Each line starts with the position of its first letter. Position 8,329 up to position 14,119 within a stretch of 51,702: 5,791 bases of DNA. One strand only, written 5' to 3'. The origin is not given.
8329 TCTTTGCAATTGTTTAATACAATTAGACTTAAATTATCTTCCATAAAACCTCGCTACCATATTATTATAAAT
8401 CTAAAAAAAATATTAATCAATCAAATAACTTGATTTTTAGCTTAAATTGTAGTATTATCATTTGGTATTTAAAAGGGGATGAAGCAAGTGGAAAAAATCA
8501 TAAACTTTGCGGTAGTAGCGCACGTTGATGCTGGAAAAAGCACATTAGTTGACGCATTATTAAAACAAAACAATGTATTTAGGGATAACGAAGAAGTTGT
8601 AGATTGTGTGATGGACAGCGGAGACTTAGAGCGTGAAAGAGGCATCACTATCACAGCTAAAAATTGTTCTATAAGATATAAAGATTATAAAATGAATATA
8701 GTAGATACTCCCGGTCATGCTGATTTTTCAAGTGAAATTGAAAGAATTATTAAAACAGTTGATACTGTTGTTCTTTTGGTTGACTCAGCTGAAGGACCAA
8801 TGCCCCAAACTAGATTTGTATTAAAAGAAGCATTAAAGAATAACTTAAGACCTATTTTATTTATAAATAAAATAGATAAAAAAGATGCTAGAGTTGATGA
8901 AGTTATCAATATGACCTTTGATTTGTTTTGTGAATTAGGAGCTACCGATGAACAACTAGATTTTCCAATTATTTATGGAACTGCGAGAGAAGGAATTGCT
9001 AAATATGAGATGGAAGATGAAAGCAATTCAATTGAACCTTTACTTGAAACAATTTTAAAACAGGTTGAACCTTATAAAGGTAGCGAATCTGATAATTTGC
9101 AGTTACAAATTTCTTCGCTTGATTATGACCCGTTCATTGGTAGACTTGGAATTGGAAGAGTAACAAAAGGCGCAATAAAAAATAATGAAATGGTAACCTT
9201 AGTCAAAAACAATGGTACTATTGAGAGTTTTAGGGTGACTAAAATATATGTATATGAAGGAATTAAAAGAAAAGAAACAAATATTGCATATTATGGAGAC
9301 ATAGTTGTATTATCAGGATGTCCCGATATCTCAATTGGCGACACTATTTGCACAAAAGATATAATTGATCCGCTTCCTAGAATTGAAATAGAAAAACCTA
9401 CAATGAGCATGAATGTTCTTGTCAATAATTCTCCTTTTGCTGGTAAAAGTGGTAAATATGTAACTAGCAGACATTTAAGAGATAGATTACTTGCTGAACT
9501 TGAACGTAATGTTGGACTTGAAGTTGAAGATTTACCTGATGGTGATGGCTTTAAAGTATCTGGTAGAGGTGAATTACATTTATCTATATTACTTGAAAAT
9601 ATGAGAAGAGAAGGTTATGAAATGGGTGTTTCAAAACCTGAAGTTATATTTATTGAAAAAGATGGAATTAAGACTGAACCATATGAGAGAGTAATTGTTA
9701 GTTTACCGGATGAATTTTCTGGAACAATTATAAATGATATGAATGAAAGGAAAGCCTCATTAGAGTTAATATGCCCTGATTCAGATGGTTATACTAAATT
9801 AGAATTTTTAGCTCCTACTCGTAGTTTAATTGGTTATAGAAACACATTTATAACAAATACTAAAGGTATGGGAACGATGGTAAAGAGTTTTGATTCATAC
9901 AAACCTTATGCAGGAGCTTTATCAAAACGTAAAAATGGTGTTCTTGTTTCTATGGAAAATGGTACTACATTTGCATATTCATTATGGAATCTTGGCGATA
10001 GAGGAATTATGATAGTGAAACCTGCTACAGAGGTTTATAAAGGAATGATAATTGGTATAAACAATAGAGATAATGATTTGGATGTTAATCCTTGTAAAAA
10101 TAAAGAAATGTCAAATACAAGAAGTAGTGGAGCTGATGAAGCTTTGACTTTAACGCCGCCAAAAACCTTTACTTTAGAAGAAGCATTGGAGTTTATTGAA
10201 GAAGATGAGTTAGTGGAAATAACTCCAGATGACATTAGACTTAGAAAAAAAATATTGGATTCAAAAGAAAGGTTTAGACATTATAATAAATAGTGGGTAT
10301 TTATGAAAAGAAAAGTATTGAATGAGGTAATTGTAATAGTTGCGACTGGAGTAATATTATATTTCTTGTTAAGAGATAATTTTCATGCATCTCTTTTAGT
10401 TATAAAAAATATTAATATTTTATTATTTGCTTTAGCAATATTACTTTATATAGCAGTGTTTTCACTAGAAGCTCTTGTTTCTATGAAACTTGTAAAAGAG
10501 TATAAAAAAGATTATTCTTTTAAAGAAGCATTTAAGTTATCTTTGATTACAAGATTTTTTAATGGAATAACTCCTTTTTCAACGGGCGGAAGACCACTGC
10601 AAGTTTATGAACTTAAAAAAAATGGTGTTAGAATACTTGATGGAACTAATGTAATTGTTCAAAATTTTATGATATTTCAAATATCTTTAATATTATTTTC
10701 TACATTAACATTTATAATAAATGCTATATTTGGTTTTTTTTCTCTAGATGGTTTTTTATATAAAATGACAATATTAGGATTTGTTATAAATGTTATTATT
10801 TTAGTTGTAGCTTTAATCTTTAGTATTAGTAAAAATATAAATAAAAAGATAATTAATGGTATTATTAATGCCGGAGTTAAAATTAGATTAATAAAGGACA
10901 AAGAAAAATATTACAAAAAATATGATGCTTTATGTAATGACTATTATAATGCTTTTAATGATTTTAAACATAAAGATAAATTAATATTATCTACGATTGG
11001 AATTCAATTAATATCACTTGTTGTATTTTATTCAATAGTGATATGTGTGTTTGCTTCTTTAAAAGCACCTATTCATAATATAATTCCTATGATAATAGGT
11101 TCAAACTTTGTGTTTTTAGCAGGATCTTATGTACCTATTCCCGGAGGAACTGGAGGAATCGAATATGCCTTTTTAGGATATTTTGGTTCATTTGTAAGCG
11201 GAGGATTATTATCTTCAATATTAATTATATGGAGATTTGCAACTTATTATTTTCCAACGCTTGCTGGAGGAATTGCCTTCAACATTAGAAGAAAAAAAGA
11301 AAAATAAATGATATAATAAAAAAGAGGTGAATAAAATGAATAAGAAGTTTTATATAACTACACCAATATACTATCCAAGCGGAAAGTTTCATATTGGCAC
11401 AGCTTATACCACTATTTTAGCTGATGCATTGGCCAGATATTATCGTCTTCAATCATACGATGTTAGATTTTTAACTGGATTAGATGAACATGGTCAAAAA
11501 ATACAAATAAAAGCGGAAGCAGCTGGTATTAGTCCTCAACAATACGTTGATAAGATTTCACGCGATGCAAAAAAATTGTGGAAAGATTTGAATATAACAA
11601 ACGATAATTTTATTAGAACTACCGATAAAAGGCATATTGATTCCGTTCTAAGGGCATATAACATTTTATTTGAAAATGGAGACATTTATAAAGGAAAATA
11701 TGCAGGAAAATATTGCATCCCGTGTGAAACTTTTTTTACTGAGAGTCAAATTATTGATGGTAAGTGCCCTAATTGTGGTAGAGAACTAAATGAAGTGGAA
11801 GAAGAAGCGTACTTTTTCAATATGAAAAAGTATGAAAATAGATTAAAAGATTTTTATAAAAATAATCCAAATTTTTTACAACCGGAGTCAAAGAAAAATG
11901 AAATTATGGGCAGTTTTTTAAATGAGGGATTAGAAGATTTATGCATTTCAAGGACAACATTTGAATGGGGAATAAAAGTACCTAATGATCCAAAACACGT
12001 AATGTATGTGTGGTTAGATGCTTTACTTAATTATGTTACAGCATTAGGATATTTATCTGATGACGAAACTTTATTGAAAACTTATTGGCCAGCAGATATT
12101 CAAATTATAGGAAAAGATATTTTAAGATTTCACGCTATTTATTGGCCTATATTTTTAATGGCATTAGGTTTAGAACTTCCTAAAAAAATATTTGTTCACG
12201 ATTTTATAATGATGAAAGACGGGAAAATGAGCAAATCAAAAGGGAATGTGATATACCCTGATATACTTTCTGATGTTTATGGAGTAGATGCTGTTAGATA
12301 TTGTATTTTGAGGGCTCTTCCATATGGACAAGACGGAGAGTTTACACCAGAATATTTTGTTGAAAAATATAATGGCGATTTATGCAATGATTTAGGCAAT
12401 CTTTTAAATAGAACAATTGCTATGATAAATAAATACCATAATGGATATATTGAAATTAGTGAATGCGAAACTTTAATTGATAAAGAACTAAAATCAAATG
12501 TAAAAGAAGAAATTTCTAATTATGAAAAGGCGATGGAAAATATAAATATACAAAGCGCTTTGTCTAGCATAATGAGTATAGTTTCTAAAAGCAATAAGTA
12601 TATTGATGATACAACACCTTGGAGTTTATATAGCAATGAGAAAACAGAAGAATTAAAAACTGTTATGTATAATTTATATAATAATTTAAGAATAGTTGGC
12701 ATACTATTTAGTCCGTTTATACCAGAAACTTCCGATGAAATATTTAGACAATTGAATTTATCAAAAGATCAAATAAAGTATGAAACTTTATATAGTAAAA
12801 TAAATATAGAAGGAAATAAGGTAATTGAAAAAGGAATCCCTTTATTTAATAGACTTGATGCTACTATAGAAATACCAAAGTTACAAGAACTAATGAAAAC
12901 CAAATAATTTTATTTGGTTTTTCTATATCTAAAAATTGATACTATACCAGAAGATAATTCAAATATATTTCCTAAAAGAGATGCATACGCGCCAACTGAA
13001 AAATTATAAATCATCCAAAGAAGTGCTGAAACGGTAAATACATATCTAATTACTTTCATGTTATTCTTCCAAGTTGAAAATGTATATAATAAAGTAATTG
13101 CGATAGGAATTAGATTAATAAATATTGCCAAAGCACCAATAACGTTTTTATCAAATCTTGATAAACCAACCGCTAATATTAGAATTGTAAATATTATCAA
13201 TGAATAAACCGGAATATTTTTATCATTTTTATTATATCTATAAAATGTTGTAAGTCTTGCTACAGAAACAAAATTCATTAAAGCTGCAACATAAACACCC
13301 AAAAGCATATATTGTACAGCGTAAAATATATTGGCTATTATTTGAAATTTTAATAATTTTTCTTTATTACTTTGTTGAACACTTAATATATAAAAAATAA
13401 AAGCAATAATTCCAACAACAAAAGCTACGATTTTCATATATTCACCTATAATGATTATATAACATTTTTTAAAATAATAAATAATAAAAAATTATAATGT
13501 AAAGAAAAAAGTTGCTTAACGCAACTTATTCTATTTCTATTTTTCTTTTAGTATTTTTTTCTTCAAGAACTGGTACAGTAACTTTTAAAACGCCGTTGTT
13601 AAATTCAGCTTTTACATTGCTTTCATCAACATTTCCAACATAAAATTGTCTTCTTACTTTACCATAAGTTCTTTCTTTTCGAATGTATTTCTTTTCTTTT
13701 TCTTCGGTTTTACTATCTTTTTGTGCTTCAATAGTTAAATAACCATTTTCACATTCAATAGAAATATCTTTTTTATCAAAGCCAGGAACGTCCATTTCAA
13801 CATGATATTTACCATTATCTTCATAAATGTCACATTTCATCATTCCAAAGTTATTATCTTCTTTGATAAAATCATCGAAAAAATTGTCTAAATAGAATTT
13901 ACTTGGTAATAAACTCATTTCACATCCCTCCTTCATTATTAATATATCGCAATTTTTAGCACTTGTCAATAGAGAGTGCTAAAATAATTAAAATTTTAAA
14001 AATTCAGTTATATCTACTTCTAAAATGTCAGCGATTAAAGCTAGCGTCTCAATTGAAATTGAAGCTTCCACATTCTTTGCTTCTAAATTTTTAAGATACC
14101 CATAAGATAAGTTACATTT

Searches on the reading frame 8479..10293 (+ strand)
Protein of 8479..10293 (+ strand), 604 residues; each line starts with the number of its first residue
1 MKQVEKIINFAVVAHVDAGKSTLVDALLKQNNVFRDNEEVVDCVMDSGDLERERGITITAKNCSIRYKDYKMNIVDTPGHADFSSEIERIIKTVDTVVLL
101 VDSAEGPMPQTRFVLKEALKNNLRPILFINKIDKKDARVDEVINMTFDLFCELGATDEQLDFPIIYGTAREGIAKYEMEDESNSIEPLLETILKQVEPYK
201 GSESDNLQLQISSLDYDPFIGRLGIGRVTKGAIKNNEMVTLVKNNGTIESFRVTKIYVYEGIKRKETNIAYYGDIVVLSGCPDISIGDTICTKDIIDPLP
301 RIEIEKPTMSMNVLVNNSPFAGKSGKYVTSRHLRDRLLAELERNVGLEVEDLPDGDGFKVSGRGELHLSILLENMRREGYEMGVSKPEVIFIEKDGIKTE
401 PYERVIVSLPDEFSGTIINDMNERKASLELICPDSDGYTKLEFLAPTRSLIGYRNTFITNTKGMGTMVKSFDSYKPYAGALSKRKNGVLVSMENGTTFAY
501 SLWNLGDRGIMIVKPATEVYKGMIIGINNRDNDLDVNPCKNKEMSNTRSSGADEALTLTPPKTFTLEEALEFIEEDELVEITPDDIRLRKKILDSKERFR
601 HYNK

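Call 30: search_protein_families(library=pfam, proteins=[window:8479-10293:+])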
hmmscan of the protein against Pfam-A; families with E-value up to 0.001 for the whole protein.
window:8479-10293:+ (604 aa): 8 families
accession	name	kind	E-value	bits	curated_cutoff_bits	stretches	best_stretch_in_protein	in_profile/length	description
PF00009.33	GTP_EFTU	-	1.1e-52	178.8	26.5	1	5-197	1-187/188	Elongation factor Tu GTP binding domain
PF21018.2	BipA_C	-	7.5e-47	158.1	23.8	1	486-594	1-109/110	TypA/BipA C-terminal domain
PF00679.30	EFG_C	-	1.3e-17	64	27.9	1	399-483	3-87/89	Elongation factor G C-terminus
PF03144.31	GTP_EFTU_D2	-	2.4e-10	41.1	30.3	1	221-291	1-73/73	Elongation factor Tu domain 2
PF01926.29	MMR_HSR1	-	4.8e-08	33.6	21.9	1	11-131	3-113/113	50S ribosome-binding GTPase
PF22042.2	EF-G_D2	-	2.7e-07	31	27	1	214-292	9-83/84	Elongation factor G domain 2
PF00350.29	Dynamin_N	-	0.00042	20.8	27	0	11-37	2-28/168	Dynamin family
PF00735.24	Septin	-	0.0008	19.2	26.2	0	8-85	5-77/280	Septin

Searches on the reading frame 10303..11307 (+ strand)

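Call 30: search_protein_families(library=pfam, proteins=[window:10303-11307:+])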
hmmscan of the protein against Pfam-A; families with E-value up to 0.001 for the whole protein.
window:10303-11307:+ (334 aa): 1 family
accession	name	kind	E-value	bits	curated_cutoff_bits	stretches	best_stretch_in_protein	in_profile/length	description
PF03706.18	LPG_synthase_TM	-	8.4e-34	117.8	33.4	1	12-322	5-302/302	Lysylphosphatidylglycerol synthase TM region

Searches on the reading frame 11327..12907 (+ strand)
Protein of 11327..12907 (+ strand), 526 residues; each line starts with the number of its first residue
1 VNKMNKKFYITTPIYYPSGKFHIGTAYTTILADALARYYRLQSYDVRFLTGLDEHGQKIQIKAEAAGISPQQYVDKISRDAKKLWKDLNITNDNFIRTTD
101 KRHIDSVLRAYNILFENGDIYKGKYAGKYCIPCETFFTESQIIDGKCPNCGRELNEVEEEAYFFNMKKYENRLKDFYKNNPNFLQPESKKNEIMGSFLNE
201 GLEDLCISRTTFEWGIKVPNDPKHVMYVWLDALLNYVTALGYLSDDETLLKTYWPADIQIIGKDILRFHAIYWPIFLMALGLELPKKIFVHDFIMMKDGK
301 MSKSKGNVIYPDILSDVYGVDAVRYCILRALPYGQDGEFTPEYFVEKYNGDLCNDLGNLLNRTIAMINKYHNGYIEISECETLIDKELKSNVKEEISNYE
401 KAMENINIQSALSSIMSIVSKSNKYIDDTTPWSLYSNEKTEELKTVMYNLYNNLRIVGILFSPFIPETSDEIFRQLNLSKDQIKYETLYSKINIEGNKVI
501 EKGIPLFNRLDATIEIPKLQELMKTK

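Call 30: search_protein_families(library=pfam, proteins=[window:11327-12907:+])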
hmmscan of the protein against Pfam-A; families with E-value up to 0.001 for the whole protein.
window:11327-12907:+ (526 aa): 6 families
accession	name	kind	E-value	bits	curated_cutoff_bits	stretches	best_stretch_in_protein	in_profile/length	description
PF09334.17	tRNA-synt_1g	-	4.4e-114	381.7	20.1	2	157-363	178-390/391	tRNA synthetases class I (M)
PF00133.28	tRNA-synt_1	-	1.9e-35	122.8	22.7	2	2-219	19-244/414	tRNA synthetases class I (I, L, M and V)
PF01406.26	tRNA-synt_1e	-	3.2e-13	50.2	27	1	8-124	12-125/301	tRNA synthetases class I (C) catalytic domain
PF19303.5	Anticodon_3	-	7.5e-13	49.1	23.5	1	385-482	11-107/152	Anticodon binding domain of methionyl tRNA ligase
PF08264.19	Anticodon_1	-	9.1e-10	39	25.1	1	385-484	1-100/148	Anticodon-binding domain of tRNA ligase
PF01921.24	tRNA-synt_1f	-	9.9e-09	35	27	1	260-332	239-314/360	tRNA synthetases class I (K)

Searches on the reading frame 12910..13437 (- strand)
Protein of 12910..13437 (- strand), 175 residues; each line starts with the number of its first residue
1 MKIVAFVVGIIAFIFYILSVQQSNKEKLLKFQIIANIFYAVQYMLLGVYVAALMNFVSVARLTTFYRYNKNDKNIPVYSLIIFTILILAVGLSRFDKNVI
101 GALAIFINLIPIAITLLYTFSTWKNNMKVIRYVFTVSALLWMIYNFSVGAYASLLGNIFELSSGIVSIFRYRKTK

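Call 30: search_protein_families(library=pfam, proteins=[window:12910-13437:-])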
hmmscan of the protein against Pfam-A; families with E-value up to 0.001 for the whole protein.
window:12910-13437:- (175 aa): 1 family
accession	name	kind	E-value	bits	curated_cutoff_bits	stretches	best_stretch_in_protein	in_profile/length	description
PF10688.14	Imp-YgjV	-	1.2e-27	97.2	23.5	1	5-174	3-158/159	Bacterial inner membrane protein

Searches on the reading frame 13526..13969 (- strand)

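Call 30: search_protein_families(library=pfam, proteins=[window:13526-13969:-])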
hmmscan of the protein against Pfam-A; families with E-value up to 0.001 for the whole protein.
window:13526-13969:- (147 aa): 2 families
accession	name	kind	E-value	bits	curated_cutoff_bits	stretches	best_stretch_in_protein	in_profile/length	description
PF00011.27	HSP20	-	2.1e-25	89.2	20.8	1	47-146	1-101/102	Hsp20/alpha crystallin family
PF17886.7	ArsA_HSP20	-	7.9e-05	22.6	22.5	1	52-131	1-62/63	HSP20-like domain found in ArsA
